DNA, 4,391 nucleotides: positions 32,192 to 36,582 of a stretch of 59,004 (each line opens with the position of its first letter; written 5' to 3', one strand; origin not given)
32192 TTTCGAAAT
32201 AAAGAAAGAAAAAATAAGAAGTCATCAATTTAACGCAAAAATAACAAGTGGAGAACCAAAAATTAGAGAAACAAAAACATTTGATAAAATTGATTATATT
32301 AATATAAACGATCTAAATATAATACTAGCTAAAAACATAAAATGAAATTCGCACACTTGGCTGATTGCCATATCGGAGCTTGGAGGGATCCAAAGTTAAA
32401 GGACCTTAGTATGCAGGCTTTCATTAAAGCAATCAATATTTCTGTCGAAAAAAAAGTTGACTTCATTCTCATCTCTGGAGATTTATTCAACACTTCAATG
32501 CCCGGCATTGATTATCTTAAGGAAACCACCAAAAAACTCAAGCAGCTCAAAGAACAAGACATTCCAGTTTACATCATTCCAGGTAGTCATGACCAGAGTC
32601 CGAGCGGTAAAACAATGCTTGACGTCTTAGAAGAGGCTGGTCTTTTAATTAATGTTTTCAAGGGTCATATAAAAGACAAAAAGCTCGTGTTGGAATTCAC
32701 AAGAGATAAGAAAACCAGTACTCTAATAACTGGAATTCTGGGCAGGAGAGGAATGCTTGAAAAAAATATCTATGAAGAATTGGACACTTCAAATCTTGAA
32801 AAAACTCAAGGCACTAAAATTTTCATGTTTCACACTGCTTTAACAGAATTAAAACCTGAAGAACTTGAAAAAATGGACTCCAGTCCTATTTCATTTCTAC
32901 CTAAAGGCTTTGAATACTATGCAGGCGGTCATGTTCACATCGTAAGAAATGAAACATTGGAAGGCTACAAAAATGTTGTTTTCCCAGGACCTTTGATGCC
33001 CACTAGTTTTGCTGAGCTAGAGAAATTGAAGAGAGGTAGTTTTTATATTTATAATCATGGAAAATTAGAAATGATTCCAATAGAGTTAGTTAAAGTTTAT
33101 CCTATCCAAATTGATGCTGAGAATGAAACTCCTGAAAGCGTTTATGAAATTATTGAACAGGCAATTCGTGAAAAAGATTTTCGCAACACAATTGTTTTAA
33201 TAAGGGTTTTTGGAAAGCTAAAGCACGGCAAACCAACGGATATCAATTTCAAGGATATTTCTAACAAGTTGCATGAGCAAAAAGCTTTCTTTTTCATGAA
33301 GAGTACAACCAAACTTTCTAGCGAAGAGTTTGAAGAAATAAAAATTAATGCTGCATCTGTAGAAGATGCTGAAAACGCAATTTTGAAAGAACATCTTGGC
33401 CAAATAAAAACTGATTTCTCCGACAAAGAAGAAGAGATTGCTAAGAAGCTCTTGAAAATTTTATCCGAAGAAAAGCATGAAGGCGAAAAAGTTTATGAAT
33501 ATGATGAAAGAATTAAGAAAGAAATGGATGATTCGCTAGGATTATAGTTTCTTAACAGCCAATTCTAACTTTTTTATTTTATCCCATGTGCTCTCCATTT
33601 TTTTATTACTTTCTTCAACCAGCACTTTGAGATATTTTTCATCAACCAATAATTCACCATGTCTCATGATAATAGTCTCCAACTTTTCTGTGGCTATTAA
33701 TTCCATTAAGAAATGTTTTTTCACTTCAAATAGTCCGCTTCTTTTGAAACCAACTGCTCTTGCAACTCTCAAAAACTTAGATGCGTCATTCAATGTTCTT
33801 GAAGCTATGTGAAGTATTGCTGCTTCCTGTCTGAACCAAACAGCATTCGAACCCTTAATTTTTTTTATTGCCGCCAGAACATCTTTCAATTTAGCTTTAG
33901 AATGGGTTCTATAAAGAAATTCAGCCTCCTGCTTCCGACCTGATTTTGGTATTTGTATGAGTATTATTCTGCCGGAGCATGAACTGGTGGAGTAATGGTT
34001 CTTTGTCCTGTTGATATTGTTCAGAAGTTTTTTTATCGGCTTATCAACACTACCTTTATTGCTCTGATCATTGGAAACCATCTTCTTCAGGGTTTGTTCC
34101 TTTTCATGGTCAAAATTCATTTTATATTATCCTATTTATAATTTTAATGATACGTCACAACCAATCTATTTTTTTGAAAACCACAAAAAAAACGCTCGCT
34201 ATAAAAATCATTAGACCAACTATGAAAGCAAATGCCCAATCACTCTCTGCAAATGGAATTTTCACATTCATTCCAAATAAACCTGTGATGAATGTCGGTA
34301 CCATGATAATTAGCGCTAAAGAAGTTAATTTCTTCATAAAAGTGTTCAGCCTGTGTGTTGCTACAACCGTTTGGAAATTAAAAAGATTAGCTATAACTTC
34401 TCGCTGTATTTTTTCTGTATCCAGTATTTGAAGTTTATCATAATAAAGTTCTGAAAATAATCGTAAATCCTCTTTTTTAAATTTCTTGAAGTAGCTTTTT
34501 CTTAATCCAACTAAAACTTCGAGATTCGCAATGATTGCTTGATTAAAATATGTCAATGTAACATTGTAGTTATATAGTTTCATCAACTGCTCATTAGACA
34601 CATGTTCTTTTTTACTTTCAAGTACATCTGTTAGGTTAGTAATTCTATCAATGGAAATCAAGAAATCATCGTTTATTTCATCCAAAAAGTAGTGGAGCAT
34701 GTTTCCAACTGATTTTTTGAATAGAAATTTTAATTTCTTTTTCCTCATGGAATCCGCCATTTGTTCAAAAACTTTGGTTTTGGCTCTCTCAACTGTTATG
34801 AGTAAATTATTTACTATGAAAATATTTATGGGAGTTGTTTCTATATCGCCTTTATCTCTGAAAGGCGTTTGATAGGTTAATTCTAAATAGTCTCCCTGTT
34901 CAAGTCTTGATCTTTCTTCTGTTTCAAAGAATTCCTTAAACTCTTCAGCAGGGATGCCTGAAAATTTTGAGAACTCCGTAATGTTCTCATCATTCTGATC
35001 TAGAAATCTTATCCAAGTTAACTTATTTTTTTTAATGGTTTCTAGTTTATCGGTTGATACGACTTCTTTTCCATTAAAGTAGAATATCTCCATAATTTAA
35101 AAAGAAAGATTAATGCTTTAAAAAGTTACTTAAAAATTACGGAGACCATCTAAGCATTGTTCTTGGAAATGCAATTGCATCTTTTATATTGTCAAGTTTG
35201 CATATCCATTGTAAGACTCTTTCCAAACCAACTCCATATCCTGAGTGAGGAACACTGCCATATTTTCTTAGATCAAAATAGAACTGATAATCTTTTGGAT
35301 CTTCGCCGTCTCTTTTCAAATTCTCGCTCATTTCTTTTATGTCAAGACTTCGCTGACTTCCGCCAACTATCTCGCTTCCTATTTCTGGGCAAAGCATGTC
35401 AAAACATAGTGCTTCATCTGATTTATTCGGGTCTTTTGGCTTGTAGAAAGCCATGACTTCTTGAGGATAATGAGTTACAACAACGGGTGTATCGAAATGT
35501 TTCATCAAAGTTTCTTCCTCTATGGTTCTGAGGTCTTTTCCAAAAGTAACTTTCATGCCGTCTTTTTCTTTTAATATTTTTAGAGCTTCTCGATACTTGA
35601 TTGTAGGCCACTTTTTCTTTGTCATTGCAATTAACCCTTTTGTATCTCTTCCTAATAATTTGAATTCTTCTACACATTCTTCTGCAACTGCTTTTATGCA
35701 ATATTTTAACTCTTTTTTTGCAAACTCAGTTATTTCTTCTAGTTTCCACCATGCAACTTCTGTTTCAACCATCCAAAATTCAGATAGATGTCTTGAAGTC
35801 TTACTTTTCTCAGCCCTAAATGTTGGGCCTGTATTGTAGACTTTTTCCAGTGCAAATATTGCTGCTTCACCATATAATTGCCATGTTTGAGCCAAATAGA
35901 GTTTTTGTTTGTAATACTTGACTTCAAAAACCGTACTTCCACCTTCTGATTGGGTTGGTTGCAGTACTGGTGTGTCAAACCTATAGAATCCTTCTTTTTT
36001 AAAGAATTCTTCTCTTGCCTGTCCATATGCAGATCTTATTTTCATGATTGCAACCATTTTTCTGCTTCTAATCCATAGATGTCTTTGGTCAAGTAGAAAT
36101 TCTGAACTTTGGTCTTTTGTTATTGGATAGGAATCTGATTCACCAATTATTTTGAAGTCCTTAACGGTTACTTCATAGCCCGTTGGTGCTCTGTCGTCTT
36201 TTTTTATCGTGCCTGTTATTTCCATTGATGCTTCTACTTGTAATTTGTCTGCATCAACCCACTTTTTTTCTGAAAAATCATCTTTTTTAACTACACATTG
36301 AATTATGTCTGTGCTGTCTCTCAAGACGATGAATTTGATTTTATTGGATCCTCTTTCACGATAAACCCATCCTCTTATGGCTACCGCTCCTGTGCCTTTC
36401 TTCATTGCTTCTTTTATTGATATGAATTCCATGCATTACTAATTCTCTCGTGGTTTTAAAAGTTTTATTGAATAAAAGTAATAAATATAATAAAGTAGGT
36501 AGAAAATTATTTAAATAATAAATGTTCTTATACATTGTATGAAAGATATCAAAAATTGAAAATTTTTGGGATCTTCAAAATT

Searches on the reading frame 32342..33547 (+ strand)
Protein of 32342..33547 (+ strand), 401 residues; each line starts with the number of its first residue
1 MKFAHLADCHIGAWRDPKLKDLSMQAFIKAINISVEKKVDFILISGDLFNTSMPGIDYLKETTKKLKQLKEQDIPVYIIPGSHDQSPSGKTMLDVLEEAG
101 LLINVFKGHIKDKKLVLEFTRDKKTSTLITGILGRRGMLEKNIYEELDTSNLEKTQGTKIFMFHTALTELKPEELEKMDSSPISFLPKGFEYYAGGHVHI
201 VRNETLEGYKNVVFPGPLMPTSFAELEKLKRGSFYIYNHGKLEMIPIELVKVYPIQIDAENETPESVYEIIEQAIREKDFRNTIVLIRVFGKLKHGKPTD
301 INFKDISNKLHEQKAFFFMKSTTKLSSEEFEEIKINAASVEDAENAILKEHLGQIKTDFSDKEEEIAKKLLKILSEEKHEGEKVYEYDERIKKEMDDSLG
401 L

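Call 74: search_protein_families(library=pfam, proteins=[window:32342-33547:+], max_evalue=0.001)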
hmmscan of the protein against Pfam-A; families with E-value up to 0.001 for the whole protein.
window:32342-33547:+ (401 aa): 2 families
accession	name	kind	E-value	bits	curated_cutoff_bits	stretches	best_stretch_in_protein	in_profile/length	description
PF00149.33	Metallophos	-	2.4e-13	51.4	21.5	1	1-200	1-190/191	Calcineurin-like phosphoesterase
PF12850.12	Metallophos_2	-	4.9e-07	30.3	27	1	1-224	1-141/154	Calcineurin-like phosphoesterase superfamily domain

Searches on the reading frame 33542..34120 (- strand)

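Call 75: search_protein_families(library=pfam, proteins=[window:33542-34120:-], max_evalue=0.001)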
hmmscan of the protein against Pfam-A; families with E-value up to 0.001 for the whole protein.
window:33542-34120:- (192 aa): 1 family
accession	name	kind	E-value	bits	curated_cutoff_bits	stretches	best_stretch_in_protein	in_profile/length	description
PF02676.19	TYW3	-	9.9e-46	156.2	27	1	6-190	2-210/211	Methyltransferase TYW3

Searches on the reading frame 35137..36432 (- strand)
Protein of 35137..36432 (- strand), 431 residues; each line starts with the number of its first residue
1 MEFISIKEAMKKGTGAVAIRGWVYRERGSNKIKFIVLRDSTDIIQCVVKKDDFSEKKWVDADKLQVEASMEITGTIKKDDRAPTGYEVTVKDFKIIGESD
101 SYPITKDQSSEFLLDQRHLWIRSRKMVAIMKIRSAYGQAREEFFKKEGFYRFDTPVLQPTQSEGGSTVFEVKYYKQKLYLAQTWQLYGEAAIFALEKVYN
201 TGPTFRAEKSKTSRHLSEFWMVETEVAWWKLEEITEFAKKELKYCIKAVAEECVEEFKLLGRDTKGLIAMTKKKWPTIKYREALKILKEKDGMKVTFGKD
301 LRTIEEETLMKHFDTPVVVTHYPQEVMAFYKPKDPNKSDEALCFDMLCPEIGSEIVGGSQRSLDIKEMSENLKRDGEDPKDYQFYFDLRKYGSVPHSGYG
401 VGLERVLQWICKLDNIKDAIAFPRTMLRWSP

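Call 75: search_protein_families(library=pfam, proteins=[window:35137-36432:-], max_evalue=0.001)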
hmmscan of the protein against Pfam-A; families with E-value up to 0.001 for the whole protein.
window:35137-36432:- (431 aa): 2 families
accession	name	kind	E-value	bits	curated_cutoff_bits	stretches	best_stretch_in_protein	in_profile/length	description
PF00152.25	tRNA-synt_2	-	4.9e-70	236.5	25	1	110-425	2-307/308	tRNA synthetases class II (D, K and N)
PF01336.31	tRNA_anti-codon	-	7.6e-15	55.1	27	1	17-96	1-75/75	OB-fold nucleic acid binding domain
